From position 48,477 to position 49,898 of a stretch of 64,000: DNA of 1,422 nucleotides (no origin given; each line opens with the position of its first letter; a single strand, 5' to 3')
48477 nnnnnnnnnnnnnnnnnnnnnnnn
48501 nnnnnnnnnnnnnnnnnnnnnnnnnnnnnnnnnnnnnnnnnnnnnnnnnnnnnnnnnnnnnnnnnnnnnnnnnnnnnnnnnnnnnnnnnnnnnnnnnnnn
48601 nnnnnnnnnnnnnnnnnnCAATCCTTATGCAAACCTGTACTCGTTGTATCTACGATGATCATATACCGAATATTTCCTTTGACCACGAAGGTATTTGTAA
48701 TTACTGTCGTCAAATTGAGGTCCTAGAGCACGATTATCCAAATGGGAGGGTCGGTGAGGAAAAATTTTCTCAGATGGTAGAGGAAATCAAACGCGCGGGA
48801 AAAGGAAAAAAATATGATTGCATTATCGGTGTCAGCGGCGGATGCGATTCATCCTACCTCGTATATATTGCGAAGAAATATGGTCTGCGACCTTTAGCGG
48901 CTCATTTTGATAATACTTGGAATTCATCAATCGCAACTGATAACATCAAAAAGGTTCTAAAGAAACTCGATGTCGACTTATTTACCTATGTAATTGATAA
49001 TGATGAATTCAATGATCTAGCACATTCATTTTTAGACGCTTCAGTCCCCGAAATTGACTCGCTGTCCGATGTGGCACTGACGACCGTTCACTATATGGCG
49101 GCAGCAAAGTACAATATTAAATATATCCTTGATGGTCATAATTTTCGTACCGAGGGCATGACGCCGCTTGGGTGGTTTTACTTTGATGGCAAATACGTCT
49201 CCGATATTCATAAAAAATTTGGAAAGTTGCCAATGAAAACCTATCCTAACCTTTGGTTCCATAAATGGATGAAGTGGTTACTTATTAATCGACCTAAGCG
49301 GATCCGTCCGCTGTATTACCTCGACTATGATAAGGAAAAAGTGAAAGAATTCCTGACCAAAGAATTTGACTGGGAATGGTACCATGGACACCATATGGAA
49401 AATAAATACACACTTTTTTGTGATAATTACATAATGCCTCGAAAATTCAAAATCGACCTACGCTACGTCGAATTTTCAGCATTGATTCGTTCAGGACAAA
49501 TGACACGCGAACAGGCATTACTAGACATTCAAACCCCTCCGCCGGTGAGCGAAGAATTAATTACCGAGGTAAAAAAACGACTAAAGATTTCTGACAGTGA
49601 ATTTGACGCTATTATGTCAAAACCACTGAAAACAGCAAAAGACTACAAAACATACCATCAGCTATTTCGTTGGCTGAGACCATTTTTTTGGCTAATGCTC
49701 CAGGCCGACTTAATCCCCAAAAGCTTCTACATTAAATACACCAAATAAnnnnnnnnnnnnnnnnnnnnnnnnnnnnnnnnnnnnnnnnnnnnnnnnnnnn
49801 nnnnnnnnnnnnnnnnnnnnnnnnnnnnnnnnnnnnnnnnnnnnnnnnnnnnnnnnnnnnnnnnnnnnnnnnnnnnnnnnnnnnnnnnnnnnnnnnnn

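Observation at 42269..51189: Pseudomonas O5 / Bordetella wlb-type pathway for a 2,3-diacetamido-2,3-dideoxy-hexuronic acid with an acetamidino-forming WbpG-HisH-HisF module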

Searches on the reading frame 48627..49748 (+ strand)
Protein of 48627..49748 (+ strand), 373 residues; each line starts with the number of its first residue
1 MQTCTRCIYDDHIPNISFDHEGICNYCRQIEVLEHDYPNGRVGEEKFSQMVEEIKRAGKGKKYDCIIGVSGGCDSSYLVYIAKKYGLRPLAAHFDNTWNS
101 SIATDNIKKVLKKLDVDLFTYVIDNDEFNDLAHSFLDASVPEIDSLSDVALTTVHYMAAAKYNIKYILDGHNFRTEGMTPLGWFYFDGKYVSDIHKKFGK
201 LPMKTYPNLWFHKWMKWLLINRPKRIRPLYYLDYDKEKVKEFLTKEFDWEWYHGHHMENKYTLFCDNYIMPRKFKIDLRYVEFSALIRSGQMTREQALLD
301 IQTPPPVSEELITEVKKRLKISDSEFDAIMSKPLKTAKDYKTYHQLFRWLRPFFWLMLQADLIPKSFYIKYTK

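Call 3: search_protein_families(library=pfam, proteins=[window:48627-49748:+])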
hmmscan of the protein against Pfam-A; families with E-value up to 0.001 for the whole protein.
window:48627-49748:+ (373 aa): 2 families
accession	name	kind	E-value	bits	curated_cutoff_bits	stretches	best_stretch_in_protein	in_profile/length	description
PF06508.19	QueC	-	0.00018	21.5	22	1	65-144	2-79/210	Queuosine biosynthesis protein QueC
PF00733.27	Asn_synthase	-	0.00052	20.2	21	0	69-171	24-126/354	Asparagine synthase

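Call 4: search_protein_families(library=ncbifam, proteins=[window:48627-49748:+])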
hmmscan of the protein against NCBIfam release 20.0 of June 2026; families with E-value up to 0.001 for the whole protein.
window:48627-49748:+ (373 aa): 2 families
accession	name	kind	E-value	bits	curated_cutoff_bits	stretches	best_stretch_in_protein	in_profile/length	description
TIGR03573.1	WbuX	subfamily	6.9e-76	255.9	203.2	1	1-330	1-343/344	N-acetyl sugar amidotransferase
TIGR02432.1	lysidine_TilS_N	equivalog_domain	0.0001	22.3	93.6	0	65-125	2-68/189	tRNA lysidine(34) synthetase TilS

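Call 19: find_encoding_contigs(protein=window:48627-49748:+, flank=10000, max_places=6)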
Protein window:48627-49748:+ (373 aa): 2 contigs read that carry it; 1 place shown.
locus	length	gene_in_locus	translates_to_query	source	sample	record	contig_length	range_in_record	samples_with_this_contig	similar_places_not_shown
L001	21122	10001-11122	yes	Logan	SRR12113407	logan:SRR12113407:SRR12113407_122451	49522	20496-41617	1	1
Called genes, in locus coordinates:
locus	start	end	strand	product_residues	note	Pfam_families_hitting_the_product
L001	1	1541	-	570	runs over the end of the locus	-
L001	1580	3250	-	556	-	PF13231:PMT_2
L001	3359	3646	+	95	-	-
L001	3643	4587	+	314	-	PF01408:GFO_IDH_MocA, PF02894:GFO_IDH_MocA_C, PF22725:GFO_IDH_MocA_C3 (weak)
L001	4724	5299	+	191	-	PF25084:LbH_EIF2B (weak), PF25087:GMPPB_C (faint), PF14602:Hexapep_2 (faint), PF00132:Hexapep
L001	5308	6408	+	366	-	PF00155:Aminotran_1_2, PF01041:DegT_DnrJ_EryC1, PF00266:Aminotran_5 (weak), PF01053:Cys_Met_Meta_PP (weak), PF01212:Beta_elim_lyase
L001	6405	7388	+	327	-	PF01408:GFO_IDH_MocA, PF22725:GFO_IDH_MocA_C3, PF02894:GFO_IDH_MocA_C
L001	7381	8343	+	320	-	PF01073:3Beta_HSD, PF01370:Epimerase, PF02719:Polysacc_synt_2, PF04321:RmlD_sub_bind (weak), PF16363:GDP_Man_Dehyd, PF07993:NAD_binding_4 (faint)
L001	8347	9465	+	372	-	PF00155:Aminotran_1_2 (weak), PF01041:DegT_DnrJ_EryC1, PF01053:Cys_Met_Meta_PP, PF01212:Beta_elim_lyase (weak)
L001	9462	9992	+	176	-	PF25087:GMPPB_C (faint), PF25084:LbH_EIF2B (faint), PF00132:Hexapep (weak), PF14602:Hexapep_2 (weak)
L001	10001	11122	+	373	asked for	-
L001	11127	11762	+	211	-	PF00117:GATase, PF01174:SNO (faint), PF07722:Peptidase_C26 (weak)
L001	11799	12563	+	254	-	PF00977:His_biosynth, PF03060:NMO (weak)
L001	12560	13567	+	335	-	PF13524:Glyco_trans_1_2 (weak), PF00534:Glycos_transf_1 (weak)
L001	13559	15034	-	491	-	PF01943:Polysacc_synt, PF13440:Polysacc_synt_3, PF03023:MurJ (weak), PF01554:MatE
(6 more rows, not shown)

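Call 21: find_homologous_proteins(query=window:48627-49748:+, max_evalue=1e-10)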
Query window:48627-49748:+ (373 aa): 6949 proteins with E <= 1e-10 among 8000 candidates; the best 120 are listed.
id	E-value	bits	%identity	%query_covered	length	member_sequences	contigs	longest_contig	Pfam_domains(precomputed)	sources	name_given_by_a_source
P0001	1.9e-256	868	98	100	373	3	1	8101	-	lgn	-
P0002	6.7e-205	699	78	100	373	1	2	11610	-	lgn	-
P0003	4.2e-196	670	72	100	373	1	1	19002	-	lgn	-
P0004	3.0e-194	664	73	100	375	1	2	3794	-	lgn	-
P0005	5.9e-194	663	73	100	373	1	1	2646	PF06508.20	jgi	jgi:N-acetyl sugar amidotransferase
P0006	6.7e-190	649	72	100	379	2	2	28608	-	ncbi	-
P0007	2.6e-185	634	69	100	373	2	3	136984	-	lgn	-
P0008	6.9e-184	629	70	99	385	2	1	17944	-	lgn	-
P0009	1.4e-182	625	76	90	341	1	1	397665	-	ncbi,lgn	-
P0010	2.4e-176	605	65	100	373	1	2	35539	-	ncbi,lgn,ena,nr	ncbi:MAG: N-acetyl sugar amidotransferase [Thermoplasmatales archaeon]|nr:N-acetyl sugar amidotransf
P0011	2.3e-172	591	65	100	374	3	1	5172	-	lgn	-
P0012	6.7e-172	590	64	100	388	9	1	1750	-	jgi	jgi:N-acetyl sugar amidotransferase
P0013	1.1e-171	589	64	100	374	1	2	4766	PF02540.24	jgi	jgi:N-acetyl sugar amidotransferase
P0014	2.9e-171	588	65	100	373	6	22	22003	-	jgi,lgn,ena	-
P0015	4.7e-170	584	64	100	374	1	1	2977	PF02540.24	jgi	jgi:N-acetyl sugar amidotransferase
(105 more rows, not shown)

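Call 22: find_related_loci(query=window:48627-49748:+, collection=genome_contigs, flank=10000)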
Query window:48627-49748:+ (373 aa) in genome_contigs; peptide patterns used: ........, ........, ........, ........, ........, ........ (x = any residue, [..] = any of these).
87 stretches matched a pattern; 73 encode a relative of the query (tblastn E <= 1e-3); 73 distinct loci.
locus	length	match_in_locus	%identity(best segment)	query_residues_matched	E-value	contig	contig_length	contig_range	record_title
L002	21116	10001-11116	74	1-372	0e+0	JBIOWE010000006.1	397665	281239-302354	MAG: Patescibacteria group bacterium isolate MAG090 k127_1872980, whole genome shotgun sequence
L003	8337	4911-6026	63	1-373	2e-168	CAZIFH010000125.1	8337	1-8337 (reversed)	MAG TPA_asm: uncultured Candidatus Bathyarchaeia archaeon isolate SRP231805_co4_128 genome assembly, contig: k141_405763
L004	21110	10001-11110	64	1-371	5e-168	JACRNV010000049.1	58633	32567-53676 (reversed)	MAG: Methanobacteriota archaeon isolate NC_groundwater_1944_Pr3_S-0.2um_58_6 scaffold_617824, whole genome shotgun seque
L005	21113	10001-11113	58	2-372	5e-160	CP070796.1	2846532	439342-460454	MAG: Candidatus Zixiibacteriota bacterium isolate bin142 chromosome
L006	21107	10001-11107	60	4-372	2e-157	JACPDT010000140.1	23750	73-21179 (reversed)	MAG: Armatimonadetes bacterium isolate NC_groundwater_316_Ag_B-0.1um_55_8 GD18-4_B1_scaffold_494947, whole genome shotgu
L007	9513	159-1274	59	1-372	3e-157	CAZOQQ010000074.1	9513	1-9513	MAG TPA_asm: uncultured bacterium isolate binchicken_co67_278 genome assembly, contig: NODE_8020_length_9513_cov_4.40156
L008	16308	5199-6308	59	4-373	4e-157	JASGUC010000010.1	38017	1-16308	MAG: Pseudomonadota bacterium isolate MAG95_MWBP c_000000019269, whole genome shotgun sequence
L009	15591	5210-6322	59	2-372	3e-156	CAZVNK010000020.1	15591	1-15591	MAG TPA_asm: uncultured Ignavibacteriaceae bacterium isolate binchicken_co42_233 genome assembly, contig: NODE_5404_leng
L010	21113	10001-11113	58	2-372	8e-156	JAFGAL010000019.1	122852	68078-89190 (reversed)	MAG: Candidatus Zixiibacteriota bacterium isolate Zod_maxbin.0182_1 k87_2500665, whole genome shotgun sequence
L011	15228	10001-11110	59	4-373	5e-156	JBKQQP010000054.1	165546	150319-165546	MAG: Syntrophales bacterium isolate MGr2D2E2F__bin_107 MGr2D2E2F_000000197829, whole genome shotgun sequence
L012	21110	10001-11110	57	4-373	1e-154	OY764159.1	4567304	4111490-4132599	MAG: Syntrophales bacterium isolate 28fc5764-0b9a-428c-a12f-8ca866e14e1d genome assembly, chromosome: 1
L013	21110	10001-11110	58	4-373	1e-154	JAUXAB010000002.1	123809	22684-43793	MAG: Phycisphaerae bacterium isolate CSMAG_2751 CSMAG_2751_k141_610976_length_123809_cov_29.8915, whole genome shotgun s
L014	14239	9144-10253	58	4-373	7e-155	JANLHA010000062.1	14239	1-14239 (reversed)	MAG: Candidatus Omnitrophota bacterium isolate P6-5 k99_16533, whole genome shotgun sequence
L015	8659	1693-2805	58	4-373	2e-154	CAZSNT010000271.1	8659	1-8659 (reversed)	MAG TPA_asm: uncultured Victivallales bacterium isolate SRP167671_co1_107 genome assembly, contig: NODE_9686_length_8659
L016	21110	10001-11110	58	4-373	9e-154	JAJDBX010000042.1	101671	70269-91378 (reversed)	MAG: Nitrospirota bacterium isolate OFTM336 OFTM336_41, whole genome shotgun sequence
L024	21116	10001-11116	56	2-372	1e-150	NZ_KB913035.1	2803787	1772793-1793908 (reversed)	Methylotenera mobilis 13 A391DRAFT_scaffold1.1, whole genome shotgun sequence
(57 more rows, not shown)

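Call 29: search_solved_structures(query=window:48627-49748:+, max_evalue=0.001, show_alignments=1)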
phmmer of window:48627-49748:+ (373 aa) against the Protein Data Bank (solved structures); distinct sequences matched with E-value up to 0.001: 1.
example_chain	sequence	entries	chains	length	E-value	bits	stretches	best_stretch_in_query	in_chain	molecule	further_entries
8wex_A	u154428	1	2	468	1.3e-08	37.5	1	15-92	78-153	N-acetyl sugar amidotransferase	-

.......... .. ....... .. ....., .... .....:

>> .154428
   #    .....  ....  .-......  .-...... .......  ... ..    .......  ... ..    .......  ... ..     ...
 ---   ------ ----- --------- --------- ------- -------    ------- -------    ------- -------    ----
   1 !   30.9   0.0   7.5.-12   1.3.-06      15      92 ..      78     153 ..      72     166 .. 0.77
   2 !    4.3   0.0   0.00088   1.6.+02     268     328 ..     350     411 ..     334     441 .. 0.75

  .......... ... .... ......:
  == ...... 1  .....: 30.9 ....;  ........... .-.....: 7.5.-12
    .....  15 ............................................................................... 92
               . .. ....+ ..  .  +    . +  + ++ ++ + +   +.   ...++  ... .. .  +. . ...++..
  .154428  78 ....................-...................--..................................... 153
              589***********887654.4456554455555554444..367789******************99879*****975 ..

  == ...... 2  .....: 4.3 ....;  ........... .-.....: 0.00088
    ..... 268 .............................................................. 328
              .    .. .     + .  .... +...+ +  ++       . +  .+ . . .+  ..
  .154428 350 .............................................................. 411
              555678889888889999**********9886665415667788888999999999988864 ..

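Call 35: search_protein_families(library=ncbifam, proteins=[L012:5832-6785:+, L012:6778-7878:+, L012:8008-8577:+, L024:4879-5868:+, L024:5882-6862:+, L024:6859-7950:+, L024:7947-8555:+, L024:1585-2646:+, L002:2758-3984:+, L002:3981-4721:+], max_evalue=1e-20)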
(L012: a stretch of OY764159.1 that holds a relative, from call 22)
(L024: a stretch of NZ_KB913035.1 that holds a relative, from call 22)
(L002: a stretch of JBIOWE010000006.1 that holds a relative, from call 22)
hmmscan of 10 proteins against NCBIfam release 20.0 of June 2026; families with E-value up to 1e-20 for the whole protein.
L012:5832-6785:+ (317 aa): 8 families
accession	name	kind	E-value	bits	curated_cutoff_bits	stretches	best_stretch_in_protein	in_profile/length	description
TIGR01181.1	dTDP_gluc_dehyt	equivalog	5.9e-49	166.9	365.1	1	7-316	2-314/321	dTDP-glucose 4,6-dehydratase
TIGR04180.1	EDH_00030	hypoth_equivalog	5.4e-42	143.9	475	1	7-273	1-265/297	NAD-dependent 4,6-dehydratase LegB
NF008872.0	PRK11908.1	equivalog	7.2e-31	107.5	294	1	5-316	2-338/349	bifunctional UDP-4-keto-pentose/UDP-xylose synthase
NF007582.0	PRK10217.1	equivalog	1.8e-30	106.3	698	1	5-314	2-332/355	dTDP-glucose 4,6-dehydratase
NF007490.0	PRK10084.1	subfamily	3.2e-28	98.8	649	1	7-315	3-336/361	dTDP-glucose 4,6-dehydratase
NF047922.1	GDPFucSynFcl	equivalog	5e-28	98.4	500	1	59-316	39-304/308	GDP-L-fucose synthase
NF011728.1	PRK15181.1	equivalog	2.1e-22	79.6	760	1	3-315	14-339/348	Vi polysaccharide biosynthesis UDP-N-acetylglucosaminuronic acid C-4 epimerase TviC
NF005998.1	PRK08125.1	equivalog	1.1e-21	76.9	777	0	5-313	316-649/649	bifunctional UDP-4-amino-4-deoxy-L-arabinose formyltransferase/UDP-glucuronic acid oxidase ArnA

L012:6778-7878:+ (366 aa): 7 families
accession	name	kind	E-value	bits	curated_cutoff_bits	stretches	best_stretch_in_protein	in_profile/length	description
TIGR03588.1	PseC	equivalog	2.2e-93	313.2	423.5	1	1-363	1-378/380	UDP-4-amino-4,6-dideoxy-N-acetyl-beta-L-altrosamine transaminase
NF008658.2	PRK11658.1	equivalog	5.8e-82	275.3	631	1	3-357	6-369/379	UDP-4-amino-4-deoxy-L-arabinose aminotransferase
TIGR04181.1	NHT_00031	hypoth_equivalog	1.1e-79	267.9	420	1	2-344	1-357/359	LegC family aminotransferase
NF008687.0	PRK11706.1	equivalog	5e-61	206.5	375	1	1-360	1-369/375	dTDP-4-amino-4,6-dideoxygalactose transaminase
TIGR04427.1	PLP_DesI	equivalog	1.1e-56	192.7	650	1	28-358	50-376/390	dTDP-4-dehydro-6-deoxyglucose aminotransferase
NF011936.0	PRK15407.1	equivalog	1.7e-53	181.9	423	1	13-208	48-251/440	lipopolysaccharide biosynthesis protein RfbH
TIGR02379.1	ECA_wecE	subfamily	3.8e-48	164.1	434.85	1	7-306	7-317/376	dTDP-4-amino-4,6-dideoxy-D-glucose transaminase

L012:8008-8577:+ (189 aa): 1 family
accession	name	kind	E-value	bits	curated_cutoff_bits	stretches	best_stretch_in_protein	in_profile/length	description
NF007797.0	PRK10502.1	subfamily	1.1e-23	83.8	192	0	76-188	72-179/183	WcaF family extracellular polysaccharide biosynthesis acetyltransferase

L024:4879-5868:+ (329 aa): 4 families
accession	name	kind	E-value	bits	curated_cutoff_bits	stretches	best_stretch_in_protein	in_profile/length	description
NF040723.1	UDP-GlcNAcDh_Arch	equivalog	3.2e-44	151.7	450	1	1-256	1-251/302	UDP-N-acetylglucosamine 3-dehydrogenase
TIGR04380.1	myo_inos_iolG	equivalog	3.3e-25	88.7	355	1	1-198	2-203/330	inositol 2-dehydrogenase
NF008607.0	PRK11579.1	subfamily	5.1e-23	81.6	330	1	2-149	6-150/346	oxidoreductase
NF007574.0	PRK10206.1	equivalog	1.8e-22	79.9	352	1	26-238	30-246/345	oxidoreductase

L024:5882-6862:+ (326 aa): 8 families
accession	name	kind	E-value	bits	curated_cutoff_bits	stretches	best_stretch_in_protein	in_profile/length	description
TIGR01181.1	dTDP_gluc_dehyt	equivalog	4.1e-53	180.5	365.1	1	12-321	1-314/321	dTDP-glucose 4,6-dehydratase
TIGR04180.1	EDH_00030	hypoth_equivalog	2.5e-49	168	475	1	13-303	1-293/297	NAD-dependent 4,6-dehydratase LegB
TIGR01179.1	galE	equivalog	2.6e-38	131.7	262.3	1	12-193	1-183/332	UDP-glucose 4-epimerase GalE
TIGR02197.1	heptose_epim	equivalog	1.2e-30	106.7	274.6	1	13-320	1-315/316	ADP-glyceromanno-heptose 6-epimerase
NF007582.0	PRK10217.1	equivalog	7.5e-29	100.9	698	1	12-271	3-271/355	dTDP-glucose 4,6-dehydratase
NF007490.0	PRK10084.1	subfamily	1.2e-28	100.1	649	1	12-322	2-338/361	dTDP-glucose 4,6-dehydratase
NF011728.1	PRK15181.1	equivalog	1.9e-23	83.1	760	1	10-320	15-339/348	Vi polysaccharide biosynthesis UDP-N-acetylglucosaminuronic acid C-4 epimerase TviC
NF047922.1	GDPFucSynFcl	equivalog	6.1e-22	78.5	500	0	11-322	3-305/308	GDP-L-fucose synthase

L024:6859-7950:+ (363 aa): 7 families
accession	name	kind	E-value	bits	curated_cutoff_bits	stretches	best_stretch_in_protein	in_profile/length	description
TIGR03588.1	PseC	equivalog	7e-69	232.5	423.5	1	10-354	8-372/380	UDP-4-amino-4,6-dideoxy-N-acetyl-beta-L-altrosamine transaminase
TIGR04181.1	NHT_00031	hypoth_equivalog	1.1e-59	202.2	420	1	4-345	1-358/359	LegC family aminotransferase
NF008658.2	PRK11658.1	equivalog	1.7e-55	188.2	631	1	5-359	6-374/379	UDP-4-amino-4-deoxy-L-arabinose aminotransferase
NF008687.0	PRK11706.1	equivalog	1e-50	172.6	375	1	4-359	2-371/375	dTDP-4-amino-4,6-dideoxygalactose transaminase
TIGR02379.1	ECA_wecE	subfamily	3e-42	144.7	434.85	1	7-359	5-372/376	dTDP-4-amino-4,6-dideoxy-D-glucose transaminase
NF011936.0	PRK15407.1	equivalog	6.6e-38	130.5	423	1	15-198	48-238/440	lipopolysaccharide biosynthesis protein RfbH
TIGR04427.1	PLP_DesI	equivalog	1.1e-37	130.1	650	1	33-349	52-367/390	dTDP-4-dehydro-6-deoxyglucose aminotransferase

L024:7947-8555:+ (202 aa): 0 families

L024:1585-2646:+ (353 aa): 3 families
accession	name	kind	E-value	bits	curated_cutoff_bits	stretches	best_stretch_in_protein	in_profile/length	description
TIGR04380.1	myo_inos_iolG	equivalog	2e-32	112.4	355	1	13-347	2-329/330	inositol 2-dehydrogenase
NF040723.1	UDP-GlcNAcDh_Arch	equivalog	5e-27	95.2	450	1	13-340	1-300/302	UDP-N-acetylglucosamine 3-dehydrogenase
NF052479.1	LevoglcsnDh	equivalog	7.2e-23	80.9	650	0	11-215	2-215/386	levoglucosan dehydrogenase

L002:2758-3984:+ (408 aa): 2 families
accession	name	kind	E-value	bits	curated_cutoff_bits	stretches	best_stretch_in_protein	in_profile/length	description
TIGR03991.1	alt_bact_glmU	hypoth_equivalog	4.7e-125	418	225.3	1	1-401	1-394/394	UDP-N-acetylglucosamine diphosphorylase/glucosamine-1-phosphate N-acetyltransferase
TIGR03992.1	Arch_glmU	subfamily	5.7e-25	88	292.1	1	205-343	246-386/393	bifunctional sugar-1-phosphate nucleotidylyltransferase/acetyltransferase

L002:3981-4721:+ (246 aa): 8 families
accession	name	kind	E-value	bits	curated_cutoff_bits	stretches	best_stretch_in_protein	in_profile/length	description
NF001684.0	PRK00443.1-4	subfamily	1.2e-96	323.3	326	1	4-245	1-242/260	glucosamine-6-phosphate deaminase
TIGR00502.1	nagB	equivalog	2.4e-96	322.1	236.9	1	4-245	1-248/259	glucosamine-6-phosphate deaminase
NF002557.0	PRK02122.1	subfamily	2.6e-82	277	384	1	9-244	34-275/653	glucosamine-6-phosphate deaminase-like protein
NF001682.0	PRK00443.1-1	equivalog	1.9e-70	237.2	528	1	4-244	1-234/262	glucosamine-6-phosphate deaminase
NF001685.0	PRK00443.1-5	equivalog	4.4e-60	203.2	513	1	4-244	1-247/266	glucosamine-6-phosphate deaminase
NF007291.0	PRK09762.1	equivalog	2.8e-48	164.6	271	1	3-238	3-235/236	galactosamine-6-phosphate isomerase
NF009022.0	PRK12358.1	equivalog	1.1e-43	149.4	247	1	4-245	1-238/239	glucosamine-6-phosphate deaminase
TIGR01198.1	pgl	equivalog_domain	8.8e-21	74.5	124.45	0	20-242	17-232/234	6-phosphogluconolactonase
